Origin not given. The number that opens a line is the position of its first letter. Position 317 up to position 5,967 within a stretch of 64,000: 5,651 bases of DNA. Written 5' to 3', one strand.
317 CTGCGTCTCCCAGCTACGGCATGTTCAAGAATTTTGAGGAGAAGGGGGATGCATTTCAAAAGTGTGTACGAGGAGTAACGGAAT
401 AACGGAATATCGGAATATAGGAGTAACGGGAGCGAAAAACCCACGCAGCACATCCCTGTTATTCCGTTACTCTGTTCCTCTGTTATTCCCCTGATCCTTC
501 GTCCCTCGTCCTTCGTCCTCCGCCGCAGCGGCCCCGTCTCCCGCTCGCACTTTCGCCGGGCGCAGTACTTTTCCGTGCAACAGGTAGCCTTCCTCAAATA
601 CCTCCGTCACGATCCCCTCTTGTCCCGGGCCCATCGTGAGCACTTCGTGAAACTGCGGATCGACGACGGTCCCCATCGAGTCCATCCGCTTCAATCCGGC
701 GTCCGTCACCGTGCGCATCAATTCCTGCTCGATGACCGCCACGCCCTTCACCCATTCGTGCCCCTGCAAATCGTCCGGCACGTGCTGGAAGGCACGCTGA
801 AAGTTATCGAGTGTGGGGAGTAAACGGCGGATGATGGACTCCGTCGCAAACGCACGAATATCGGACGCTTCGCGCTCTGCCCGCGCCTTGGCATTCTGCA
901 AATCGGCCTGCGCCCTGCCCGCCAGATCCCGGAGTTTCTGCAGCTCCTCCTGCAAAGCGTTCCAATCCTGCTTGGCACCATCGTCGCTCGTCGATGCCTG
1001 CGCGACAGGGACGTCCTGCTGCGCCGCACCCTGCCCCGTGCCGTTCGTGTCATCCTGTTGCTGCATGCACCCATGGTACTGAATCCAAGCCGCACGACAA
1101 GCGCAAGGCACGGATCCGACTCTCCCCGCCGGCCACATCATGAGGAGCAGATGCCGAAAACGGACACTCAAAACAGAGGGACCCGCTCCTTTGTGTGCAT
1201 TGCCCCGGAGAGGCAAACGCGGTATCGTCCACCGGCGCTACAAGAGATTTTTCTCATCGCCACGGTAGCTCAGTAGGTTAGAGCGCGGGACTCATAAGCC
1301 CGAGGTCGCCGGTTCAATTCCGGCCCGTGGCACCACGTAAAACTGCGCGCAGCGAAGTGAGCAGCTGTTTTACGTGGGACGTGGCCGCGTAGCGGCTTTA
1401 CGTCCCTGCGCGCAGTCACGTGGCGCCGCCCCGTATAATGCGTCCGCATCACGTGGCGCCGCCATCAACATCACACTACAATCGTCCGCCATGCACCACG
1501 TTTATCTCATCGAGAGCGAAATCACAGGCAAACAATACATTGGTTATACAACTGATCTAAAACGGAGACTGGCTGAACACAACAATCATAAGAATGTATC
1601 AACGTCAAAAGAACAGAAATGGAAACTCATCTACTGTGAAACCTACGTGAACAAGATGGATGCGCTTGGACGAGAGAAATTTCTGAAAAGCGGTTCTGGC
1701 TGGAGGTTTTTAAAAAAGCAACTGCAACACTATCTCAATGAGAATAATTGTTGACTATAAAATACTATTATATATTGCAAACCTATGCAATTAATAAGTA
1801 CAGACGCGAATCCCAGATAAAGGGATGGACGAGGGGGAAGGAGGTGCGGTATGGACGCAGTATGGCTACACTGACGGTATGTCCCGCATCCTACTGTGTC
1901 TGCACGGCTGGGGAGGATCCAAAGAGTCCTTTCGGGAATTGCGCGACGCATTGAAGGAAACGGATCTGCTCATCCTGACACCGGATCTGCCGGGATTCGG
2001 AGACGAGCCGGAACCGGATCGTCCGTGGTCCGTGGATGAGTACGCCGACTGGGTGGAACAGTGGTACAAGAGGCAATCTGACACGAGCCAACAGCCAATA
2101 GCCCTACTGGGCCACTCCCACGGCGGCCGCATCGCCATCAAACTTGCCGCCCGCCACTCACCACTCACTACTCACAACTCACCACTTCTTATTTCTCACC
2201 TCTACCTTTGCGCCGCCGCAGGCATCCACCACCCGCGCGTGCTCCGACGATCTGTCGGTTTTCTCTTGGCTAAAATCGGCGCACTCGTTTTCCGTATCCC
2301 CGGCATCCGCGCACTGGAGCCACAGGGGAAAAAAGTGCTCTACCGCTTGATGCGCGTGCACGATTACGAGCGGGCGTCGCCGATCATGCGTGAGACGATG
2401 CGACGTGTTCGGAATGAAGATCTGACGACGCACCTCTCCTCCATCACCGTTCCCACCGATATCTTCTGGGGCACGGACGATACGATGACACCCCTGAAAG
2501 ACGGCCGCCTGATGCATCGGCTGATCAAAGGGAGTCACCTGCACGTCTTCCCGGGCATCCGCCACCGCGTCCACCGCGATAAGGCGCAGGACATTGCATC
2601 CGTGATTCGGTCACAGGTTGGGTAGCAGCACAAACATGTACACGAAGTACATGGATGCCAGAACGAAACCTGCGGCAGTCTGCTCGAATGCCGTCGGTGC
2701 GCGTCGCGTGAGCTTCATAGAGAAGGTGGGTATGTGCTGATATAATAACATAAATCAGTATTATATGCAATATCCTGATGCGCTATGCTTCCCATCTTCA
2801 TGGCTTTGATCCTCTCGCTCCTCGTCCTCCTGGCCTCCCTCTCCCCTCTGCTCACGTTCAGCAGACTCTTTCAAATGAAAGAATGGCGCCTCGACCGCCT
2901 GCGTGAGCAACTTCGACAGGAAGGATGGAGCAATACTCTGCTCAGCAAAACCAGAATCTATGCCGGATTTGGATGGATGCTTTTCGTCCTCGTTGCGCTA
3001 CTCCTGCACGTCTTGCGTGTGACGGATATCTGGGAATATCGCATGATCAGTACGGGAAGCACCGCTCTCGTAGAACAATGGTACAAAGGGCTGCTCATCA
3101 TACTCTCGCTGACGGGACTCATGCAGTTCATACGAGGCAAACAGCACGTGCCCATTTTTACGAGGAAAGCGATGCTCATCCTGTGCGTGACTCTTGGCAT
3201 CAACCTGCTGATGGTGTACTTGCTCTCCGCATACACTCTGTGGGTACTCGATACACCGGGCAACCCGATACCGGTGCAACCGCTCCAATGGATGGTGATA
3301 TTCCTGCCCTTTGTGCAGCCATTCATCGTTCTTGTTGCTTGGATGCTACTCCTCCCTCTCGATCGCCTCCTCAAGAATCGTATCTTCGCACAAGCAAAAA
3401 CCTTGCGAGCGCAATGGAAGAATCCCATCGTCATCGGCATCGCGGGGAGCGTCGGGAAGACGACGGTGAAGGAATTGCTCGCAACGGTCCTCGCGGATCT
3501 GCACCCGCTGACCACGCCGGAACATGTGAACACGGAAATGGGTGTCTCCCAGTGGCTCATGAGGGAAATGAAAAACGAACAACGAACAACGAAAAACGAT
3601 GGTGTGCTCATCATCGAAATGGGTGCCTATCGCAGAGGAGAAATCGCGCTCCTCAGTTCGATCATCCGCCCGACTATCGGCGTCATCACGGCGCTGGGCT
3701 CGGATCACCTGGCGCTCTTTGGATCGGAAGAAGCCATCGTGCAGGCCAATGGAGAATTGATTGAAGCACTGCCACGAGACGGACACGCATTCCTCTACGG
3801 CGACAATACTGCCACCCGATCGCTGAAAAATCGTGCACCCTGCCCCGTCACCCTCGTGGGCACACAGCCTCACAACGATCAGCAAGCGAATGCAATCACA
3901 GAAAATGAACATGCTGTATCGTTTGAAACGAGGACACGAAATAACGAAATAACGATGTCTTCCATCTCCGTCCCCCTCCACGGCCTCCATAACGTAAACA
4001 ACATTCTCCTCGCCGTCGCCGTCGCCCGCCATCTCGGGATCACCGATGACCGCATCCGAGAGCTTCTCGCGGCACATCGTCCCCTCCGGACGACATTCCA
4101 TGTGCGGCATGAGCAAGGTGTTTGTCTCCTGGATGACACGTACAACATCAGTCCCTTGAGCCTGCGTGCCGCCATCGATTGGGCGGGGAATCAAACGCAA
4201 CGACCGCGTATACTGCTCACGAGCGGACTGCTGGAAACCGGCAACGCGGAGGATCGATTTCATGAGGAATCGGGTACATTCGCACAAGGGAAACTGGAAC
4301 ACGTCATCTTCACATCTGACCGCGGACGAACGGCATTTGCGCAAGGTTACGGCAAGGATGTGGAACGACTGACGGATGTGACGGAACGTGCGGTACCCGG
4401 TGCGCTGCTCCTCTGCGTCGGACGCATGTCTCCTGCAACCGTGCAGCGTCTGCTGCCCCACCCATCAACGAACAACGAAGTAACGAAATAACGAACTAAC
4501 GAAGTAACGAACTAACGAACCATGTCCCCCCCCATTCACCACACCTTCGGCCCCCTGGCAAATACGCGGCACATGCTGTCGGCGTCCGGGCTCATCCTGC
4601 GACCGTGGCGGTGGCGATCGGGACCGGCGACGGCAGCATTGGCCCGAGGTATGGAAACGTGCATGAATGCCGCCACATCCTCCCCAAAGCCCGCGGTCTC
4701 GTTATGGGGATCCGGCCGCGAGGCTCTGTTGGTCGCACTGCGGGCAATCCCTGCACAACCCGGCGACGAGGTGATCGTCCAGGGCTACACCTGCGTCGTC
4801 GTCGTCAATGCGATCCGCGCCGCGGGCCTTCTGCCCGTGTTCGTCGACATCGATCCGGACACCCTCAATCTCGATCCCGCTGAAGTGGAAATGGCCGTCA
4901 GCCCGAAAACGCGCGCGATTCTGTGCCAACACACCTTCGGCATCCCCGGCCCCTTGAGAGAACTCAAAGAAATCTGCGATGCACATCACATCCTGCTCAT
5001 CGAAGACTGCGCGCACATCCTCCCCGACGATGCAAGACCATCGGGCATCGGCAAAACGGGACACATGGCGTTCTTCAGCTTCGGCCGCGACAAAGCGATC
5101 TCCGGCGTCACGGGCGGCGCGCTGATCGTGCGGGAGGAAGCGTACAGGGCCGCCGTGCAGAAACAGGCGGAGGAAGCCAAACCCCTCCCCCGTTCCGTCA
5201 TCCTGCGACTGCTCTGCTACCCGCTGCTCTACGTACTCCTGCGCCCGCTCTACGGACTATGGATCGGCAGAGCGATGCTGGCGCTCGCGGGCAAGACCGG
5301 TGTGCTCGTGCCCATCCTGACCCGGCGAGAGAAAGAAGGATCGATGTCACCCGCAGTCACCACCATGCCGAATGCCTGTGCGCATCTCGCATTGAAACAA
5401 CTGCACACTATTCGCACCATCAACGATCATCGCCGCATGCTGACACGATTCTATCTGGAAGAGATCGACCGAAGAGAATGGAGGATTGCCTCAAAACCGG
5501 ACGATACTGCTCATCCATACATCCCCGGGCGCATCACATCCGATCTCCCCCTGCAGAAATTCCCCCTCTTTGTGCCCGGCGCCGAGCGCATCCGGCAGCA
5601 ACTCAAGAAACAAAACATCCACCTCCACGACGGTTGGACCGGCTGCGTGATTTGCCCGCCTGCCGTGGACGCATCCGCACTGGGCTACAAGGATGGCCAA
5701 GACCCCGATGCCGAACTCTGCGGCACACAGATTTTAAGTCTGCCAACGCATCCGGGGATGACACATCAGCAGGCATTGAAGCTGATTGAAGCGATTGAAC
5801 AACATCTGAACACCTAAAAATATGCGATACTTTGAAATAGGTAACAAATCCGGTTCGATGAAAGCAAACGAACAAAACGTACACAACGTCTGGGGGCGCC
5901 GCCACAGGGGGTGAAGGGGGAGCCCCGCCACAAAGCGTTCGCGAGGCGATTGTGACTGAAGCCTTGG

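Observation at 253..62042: A small vocabulary of 7/8-nt words recurs at about 20 loci in both orientations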

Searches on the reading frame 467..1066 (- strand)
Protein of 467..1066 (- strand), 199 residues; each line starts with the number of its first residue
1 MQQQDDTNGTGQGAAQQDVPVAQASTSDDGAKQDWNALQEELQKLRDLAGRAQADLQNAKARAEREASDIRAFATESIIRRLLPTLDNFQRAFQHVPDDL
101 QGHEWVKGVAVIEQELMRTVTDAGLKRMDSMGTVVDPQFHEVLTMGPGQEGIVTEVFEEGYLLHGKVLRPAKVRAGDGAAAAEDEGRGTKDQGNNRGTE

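Call 61: find_encoding_contigs(protein=window:467-1066:-, flank=10000, max_places=2)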
Protein window:467-1066:- (199 aa): 5 contigs read that carry it; 2 places shown.
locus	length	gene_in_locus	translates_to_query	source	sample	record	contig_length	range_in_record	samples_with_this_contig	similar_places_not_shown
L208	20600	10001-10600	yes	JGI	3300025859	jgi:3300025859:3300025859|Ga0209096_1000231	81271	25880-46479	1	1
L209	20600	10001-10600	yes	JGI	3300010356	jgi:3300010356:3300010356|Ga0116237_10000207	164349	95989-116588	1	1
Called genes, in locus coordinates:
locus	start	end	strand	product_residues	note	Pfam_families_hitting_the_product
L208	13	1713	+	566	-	PF03485:Arg_tRNA_synt_N, PF00750:tRNA-synt_1d, PF05746:DALR_1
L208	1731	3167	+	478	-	PF06347:SH3_4 (faint), PF08239:SH3_3, PF01522:Polysacc_deac_1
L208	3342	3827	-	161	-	-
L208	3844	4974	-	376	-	PF02388:FemAB, PF13480:Acetyltransf_6, PF02388:FemAB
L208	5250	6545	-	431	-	PF01041:DegT_DnrJ_EryC1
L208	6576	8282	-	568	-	PF08245:Mur_ligase_M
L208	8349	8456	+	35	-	-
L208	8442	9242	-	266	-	PF00561:Abhydrolase_1, PF00975:Thioesterase, PF12146:Hydrolase_4, PF12697:Abhydrolase_6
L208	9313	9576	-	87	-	PF01541:GIY-YIG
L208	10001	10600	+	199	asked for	PF01025:GrpE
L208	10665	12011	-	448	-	PF08245:Mur_ligase_M, PF02875:Mur_ligase_C (weak)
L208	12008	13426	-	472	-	PF26299:MurL_N, PF26298:MurL_epimerase_C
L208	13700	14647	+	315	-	PF03486:HI0933_like (faint), PF07992:Pyr_redox_2, PF12831:FAD_oxidored (faint), PF13738:Pyr_redox_3, PF00070:Pyr_redox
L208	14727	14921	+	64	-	-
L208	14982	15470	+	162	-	PF00293:NUDIX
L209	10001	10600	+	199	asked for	PF01025:GrpE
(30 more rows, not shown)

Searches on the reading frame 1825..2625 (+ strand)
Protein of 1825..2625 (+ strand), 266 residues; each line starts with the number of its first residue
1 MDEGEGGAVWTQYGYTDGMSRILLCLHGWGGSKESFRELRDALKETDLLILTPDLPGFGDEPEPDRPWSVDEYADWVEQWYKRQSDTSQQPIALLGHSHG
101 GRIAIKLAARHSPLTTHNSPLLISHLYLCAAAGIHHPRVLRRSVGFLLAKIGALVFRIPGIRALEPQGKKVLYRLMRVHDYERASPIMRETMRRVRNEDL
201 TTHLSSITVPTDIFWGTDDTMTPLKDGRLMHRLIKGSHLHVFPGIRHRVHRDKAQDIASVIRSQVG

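Call 9: search_protein_families(library=pfam, proteins=[window:1825-2625:+])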
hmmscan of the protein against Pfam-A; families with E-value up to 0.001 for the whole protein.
window:1825-2625:+ (266 aa): 5 families
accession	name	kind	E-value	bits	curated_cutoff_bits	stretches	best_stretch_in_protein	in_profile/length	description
PF00561.26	Abhydrolase_1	-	3.2e-22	79.8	25.8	1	22-141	2-110/245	alpha/beta hydrolase fold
PF12697.13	Abhydrolase_6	-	7.6e-19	69.7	26.3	1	23-258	1-215/217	Alpha/beta hydrolase family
PF12146.15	Hydrolase_4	-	1.3e-16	61.1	27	1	21-253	5-238/239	Serine aminopeptidase, S33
PF00975.26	Thioesterase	-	7.9e-09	36.5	26.4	1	22-110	2-86/226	Thioesterase domain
PF20408.4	Abhydrolase_11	-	0.00014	22.2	27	0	67-111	58-97/193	Alpha/beta hydrolase domain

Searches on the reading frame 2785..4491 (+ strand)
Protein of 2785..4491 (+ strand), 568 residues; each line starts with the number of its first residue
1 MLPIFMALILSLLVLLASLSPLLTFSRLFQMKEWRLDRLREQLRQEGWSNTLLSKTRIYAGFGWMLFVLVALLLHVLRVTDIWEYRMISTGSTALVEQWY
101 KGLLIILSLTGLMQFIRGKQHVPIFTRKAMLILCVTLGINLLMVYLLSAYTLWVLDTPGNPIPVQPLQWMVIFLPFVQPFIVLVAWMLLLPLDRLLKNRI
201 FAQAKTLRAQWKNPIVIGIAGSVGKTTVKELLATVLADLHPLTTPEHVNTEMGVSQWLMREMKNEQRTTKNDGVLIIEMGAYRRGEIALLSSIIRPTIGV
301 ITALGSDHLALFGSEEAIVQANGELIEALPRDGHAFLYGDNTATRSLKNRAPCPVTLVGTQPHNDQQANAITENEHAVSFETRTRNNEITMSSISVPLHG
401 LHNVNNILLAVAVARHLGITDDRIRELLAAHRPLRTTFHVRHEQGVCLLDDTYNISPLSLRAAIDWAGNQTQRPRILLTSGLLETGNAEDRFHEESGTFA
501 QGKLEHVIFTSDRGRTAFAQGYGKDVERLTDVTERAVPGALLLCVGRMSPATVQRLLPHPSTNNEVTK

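Call 9: search_protein_families(library=pfam, proteins=[window:2785-4491:+])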
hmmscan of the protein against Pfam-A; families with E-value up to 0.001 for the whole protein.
window:2785-4491:+ (568 aa): 2 families
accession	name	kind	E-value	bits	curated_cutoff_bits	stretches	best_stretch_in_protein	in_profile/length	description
PF08245.18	Mur_ligase_M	-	7.4e-32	111.4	24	1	219-414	1-200/200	Mur ligase middle domain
PF02875.26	Mur_ligase_C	-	2.6e-05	25.5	28.4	1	440-526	5-91/127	Mur ligase, glutamate ligase domain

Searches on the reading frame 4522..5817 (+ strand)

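Call 9: search_protein_families(library=pfam, proteins=[window:4522-5817:+])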
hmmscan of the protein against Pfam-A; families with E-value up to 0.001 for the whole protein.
window:4522-5817:+ (431 aa): 2 families
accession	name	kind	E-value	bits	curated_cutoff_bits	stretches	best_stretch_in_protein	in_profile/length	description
PF01041.23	DegT_DnrJ_EryC1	-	4.1e-45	155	19.8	2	63-210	46-193/360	DegT/DnrJ/EryC1/StrS aminotransferase family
PF00155.27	Aminotran_1_2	-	0.00013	21.7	19.7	1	53-213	63-242/361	Aminotransferase class I and II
